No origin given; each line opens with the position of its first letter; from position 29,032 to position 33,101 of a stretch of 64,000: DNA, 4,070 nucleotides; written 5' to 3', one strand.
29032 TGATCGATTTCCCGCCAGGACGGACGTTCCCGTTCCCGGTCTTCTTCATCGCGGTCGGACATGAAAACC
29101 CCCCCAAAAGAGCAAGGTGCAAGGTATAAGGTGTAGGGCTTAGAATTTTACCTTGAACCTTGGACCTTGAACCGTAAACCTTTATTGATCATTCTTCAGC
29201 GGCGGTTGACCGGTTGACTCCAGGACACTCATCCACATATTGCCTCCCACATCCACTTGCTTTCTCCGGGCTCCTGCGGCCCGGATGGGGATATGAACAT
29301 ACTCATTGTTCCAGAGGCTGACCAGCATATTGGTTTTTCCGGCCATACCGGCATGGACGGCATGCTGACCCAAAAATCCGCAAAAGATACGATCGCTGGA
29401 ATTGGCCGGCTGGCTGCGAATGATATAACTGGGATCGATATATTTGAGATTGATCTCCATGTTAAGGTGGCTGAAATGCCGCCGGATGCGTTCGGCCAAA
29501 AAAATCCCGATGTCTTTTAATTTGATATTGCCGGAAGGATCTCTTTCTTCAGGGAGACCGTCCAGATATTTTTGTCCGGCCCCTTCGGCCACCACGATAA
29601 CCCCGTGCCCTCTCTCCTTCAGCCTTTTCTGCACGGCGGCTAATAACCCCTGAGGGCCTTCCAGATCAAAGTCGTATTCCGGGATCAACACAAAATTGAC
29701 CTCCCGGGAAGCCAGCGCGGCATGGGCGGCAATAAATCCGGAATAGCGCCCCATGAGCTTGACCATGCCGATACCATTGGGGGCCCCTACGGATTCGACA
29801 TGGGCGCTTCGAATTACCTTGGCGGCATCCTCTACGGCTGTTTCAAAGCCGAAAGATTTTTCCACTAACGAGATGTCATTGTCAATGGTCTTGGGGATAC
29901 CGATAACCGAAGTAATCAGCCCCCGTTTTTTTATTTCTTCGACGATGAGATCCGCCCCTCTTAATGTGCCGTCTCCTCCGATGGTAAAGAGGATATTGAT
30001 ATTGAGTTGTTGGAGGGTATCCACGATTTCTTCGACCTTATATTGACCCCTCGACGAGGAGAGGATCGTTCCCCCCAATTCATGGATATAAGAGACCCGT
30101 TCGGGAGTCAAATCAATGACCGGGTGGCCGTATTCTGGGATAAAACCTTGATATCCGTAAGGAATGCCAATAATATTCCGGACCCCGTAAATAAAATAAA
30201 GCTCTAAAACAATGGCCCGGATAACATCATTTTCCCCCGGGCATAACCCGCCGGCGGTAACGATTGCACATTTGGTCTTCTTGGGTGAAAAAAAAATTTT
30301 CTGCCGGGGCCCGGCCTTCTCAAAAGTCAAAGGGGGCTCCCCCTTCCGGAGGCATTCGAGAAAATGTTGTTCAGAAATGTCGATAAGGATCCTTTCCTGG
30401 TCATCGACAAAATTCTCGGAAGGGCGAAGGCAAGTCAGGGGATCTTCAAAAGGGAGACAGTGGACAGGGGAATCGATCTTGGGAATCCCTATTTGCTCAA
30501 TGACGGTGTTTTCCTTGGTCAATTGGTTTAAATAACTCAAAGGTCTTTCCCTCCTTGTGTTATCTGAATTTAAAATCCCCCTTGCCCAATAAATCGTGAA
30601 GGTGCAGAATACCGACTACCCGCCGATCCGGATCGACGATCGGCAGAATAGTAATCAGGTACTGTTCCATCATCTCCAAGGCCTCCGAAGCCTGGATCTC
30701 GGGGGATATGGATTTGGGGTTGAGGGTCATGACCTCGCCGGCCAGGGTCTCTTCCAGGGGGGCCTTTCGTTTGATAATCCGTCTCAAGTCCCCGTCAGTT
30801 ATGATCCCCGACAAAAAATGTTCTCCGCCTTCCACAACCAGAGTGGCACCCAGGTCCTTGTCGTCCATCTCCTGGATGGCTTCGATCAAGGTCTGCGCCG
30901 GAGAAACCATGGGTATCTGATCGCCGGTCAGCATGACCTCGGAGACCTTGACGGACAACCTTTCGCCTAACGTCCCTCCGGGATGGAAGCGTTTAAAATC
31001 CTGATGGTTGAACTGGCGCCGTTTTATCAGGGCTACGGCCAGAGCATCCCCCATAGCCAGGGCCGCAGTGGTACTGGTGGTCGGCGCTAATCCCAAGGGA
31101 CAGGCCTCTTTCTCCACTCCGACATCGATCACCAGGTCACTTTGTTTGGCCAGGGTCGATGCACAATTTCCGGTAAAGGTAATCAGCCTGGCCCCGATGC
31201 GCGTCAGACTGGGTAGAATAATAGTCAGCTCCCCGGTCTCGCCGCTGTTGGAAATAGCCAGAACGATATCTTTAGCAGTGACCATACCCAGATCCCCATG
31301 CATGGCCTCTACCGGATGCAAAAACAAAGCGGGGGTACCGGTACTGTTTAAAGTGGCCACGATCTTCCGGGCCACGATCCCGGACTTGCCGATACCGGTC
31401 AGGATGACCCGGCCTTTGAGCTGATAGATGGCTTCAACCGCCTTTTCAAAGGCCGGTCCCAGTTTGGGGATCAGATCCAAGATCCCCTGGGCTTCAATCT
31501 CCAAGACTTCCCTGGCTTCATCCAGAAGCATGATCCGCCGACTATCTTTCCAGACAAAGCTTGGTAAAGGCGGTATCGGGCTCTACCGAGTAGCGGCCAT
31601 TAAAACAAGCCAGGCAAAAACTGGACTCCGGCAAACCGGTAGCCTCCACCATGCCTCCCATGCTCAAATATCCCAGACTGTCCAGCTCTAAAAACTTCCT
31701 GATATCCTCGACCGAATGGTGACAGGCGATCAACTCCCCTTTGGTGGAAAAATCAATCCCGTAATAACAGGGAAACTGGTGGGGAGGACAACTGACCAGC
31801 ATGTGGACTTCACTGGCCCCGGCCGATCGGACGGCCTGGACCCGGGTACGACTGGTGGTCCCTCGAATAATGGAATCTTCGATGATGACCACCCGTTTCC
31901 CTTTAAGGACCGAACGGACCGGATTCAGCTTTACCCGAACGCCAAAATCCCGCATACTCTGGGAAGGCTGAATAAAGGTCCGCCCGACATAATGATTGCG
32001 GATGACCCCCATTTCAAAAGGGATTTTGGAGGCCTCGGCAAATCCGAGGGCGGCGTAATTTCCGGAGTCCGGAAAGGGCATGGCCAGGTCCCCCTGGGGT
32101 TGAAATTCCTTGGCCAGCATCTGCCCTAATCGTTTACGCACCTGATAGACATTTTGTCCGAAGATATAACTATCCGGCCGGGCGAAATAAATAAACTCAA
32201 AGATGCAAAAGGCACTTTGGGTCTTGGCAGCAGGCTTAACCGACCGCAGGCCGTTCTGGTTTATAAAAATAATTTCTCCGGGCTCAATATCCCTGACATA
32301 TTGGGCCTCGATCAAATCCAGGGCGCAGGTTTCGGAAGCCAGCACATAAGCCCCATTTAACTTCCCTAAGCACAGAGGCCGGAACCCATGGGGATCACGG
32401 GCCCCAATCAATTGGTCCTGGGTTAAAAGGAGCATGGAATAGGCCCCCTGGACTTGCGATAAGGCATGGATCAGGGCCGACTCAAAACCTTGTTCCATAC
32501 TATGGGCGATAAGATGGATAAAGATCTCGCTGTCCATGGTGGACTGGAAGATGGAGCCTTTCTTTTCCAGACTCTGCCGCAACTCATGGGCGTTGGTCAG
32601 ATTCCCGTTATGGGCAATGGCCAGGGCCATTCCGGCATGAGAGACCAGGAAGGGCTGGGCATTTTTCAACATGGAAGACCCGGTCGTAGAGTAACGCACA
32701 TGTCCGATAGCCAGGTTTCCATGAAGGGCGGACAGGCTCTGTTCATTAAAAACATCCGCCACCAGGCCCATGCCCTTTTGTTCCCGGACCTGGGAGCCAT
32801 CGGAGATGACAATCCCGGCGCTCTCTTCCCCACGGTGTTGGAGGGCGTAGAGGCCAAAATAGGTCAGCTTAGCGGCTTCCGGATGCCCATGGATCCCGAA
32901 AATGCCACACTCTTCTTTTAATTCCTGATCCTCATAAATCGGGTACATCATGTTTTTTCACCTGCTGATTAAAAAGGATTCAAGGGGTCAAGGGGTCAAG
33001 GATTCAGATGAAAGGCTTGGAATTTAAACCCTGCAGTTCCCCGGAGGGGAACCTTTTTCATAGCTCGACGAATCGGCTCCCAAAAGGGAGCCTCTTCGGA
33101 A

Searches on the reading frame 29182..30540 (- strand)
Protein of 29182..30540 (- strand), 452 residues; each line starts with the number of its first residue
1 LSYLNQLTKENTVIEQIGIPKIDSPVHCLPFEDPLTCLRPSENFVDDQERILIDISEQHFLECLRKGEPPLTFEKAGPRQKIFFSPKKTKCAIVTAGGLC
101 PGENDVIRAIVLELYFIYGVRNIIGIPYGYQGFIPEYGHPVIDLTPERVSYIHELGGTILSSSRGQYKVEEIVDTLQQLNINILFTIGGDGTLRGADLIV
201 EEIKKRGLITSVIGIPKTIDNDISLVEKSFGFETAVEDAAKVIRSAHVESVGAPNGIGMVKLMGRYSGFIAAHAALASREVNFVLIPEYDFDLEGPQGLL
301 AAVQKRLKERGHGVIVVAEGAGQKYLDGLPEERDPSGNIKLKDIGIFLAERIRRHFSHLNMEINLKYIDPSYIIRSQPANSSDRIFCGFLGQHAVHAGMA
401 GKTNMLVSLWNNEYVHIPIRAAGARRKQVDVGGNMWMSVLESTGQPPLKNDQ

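Call 72: search_protein_families(library=pfam, proteins=[window:29182-30540:-], max_evalue=1e-8)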
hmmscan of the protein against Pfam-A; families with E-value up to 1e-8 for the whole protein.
window:29182-30540:- (452 aa): 1 family
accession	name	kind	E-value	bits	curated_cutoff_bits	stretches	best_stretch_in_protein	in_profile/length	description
PF00365.25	PFK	-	1.5e-58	198.8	30.9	1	90-397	1-276/277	Phosphofructokinase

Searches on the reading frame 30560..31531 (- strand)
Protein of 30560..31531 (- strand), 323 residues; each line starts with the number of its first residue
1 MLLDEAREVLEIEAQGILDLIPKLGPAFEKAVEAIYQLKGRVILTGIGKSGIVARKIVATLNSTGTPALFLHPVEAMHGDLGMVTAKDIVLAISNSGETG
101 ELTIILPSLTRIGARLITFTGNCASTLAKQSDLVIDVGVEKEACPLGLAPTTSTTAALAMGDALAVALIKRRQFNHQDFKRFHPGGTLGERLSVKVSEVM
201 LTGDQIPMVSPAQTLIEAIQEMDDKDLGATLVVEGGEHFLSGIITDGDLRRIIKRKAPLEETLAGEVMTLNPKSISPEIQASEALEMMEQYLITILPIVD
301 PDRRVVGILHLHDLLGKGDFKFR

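Call 72: search_protein_families(library=pfam, proteins=[window:30560-31531:-], max_evalue=1e-8)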
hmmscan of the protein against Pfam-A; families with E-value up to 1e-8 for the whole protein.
window:30560-31531:- (323 aa): 2 families
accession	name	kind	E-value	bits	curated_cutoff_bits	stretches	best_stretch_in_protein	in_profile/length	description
PF01380.27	SIS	-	6.2e-24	84.7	25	1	39-167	6-131/131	SIS domain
PF00571.33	CBS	-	3.3e-21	75.8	24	1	264-315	1-52/57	CBS domain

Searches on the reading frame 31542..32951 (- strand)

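Call 72: search_protein_families(library=pfam, proteins=[window:31542-32951:-], max_evalue=1e-8)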
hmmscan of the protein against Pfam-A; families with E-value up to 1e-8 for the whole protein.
window:31542-32951:- (469 aa): 2 families
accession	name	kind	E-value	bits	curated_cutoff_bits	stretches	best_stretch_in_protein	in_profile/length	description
PF13522.11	GATase_6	-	3e-19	69.8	27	1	77-207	9-130/130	Glutamine amidotransferase domain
PF13537.11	GATase_7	-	6.3e-19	68.6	25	1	94-211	9-121/123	Glutamine amidotransferase domain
